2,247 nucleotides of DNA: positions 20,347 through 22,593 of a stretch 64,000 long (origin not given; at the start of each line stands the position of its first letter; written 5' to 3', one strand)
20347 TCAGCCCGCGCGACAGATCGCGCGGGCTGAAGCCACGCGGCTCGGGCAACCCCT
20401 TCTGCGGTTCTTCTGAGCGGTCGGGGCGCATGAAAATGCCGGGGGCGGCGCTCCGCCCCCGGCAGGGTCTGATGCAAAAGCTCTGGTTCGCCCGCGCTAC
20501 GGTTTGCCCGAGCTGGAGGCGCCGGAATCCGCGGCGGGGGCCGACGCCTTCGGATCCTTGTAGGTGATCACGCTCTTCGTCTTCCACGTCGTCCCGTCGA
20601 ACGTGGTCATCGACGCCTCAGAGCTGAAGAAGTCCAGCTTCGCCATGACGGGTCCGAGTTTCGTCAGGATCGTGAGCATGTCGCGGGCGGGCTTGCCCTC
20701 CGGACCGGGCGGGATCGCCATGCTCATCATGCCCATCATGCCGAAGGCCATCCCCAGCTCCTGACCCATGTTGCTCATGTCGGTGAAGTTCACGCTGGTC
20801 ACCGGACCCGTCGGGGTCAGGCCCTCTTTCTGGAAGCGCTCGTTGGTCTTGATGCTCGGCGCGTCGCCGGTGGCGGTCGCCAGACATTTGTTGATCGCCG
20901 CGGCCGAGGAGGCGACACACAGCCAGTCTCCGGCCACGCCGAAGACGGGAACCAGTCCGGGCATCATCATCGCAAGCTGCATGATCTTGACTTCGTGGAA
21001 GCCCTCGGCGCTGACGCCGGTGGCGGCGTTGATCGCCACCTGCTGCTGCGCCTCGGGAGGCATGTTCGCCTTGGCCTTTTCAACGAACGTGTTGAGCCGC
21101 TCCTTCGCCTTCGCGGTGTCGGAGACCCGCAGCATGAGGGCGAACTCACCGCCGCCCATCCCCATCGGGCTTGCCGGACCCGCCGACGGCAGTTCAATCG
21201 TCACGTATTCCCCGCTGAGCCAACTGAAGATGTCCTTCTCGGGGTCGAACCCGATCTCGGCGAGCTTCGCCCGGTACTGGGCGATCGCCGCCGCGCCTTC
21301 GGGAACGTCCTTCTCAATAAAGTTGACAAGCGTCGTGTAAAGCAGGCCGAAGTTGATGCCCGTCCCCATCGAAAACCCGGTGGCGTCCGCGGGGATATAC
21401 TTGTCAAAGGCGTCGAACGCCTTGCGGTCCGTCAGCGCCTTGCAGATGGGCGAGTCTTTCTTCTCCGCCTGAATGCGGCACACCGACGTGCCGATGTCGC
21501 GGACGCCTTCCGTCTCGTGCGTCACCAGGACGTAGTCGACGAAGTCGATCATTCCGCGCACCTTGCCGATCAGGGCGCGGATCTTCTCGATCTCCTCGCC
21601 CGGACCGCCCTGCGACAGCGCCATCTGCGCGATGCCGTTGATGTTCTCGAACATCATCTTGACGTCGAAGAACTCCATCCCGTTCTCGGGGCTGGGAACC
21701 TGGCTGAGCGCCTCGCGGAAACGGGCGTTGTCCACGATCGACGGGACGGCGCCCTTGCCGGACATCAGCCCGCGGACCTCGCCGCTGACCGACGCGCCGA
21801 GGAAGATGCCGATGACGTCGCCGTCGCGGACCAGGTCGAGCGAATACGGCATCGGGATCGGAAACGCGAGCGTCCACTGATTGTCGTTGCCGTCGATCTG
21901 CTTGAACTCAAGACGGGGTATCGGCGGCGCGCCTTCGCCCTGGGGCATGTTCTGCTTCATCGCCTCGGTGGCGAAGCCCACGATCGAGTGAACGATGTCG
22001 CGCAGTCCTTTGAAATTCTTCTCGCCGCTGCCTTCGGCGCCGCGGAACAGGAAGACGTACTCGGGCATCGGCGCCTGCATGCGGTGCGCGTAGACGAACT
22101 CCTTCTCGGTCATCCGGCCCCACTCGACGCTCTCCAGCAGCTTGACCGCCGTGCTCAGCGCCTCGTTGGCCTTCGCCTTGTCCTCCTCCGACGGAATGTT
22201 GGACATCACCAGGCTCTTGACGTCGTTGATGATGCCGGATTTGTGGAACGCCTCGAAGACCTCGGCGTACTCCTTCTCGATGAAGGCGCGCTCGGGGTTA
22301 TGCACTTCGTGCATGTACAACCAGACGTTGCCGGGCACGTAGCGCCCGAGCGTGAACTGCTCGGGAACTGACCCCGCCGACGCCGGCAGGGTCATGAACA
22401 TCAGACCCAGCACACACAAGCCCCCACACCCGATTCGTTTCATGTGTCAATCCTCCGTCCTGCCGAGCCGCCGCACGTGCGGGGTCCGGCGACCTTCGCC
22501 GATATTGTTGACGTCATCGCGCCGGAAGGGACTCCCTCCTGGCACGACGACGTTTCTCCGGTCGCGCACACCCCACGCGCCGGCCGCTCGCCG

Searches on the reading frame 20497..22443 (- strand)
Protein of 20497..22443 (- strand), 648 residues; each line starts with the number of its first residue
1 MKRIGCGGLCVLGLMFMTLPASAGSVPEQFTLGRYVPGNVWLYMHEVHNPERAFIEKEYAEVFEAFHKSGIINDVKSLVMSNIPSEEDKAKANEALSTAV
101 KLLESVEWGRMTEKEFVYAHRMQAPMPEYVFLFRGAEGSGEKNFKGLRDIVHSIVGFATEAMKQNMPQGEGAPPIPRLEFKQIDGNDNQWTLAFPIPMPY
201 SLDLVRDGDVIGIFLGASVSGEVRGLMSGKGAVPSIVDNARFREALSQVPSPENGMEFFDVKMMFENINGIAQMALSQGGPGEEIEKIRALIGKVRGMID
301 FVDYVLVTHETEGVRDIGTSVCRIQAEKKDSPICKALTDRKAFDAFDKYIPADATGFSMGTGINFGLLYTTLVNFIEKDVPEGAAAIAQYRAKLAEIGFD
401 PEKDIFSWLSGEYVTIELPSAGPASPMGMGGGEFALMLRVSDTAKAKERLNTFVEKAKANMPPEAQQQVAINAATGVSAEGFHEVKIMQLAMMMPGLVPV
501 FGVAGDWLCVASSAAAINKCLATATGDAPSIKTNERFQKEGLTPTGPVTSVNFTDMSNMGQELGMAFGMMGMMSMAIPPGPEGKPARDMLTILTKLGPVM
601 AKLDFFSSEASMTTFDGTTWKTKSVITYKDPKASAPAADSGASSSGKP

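Call 61: search_protein_families(library=pfam, proteins=[window:20497-22443:-], max_evalue=0.00001)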
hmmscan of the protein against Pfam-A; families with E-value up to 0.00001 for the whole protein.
window:20497-22443:- (648 aa): 1 family
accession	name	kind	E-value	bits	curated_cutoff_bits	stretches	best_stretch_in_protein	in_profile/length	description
PF11832.13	DUF3352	-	1.1e-13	51.1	26.8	1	344-563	294-489/536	Protein of unknown function (DUF3352)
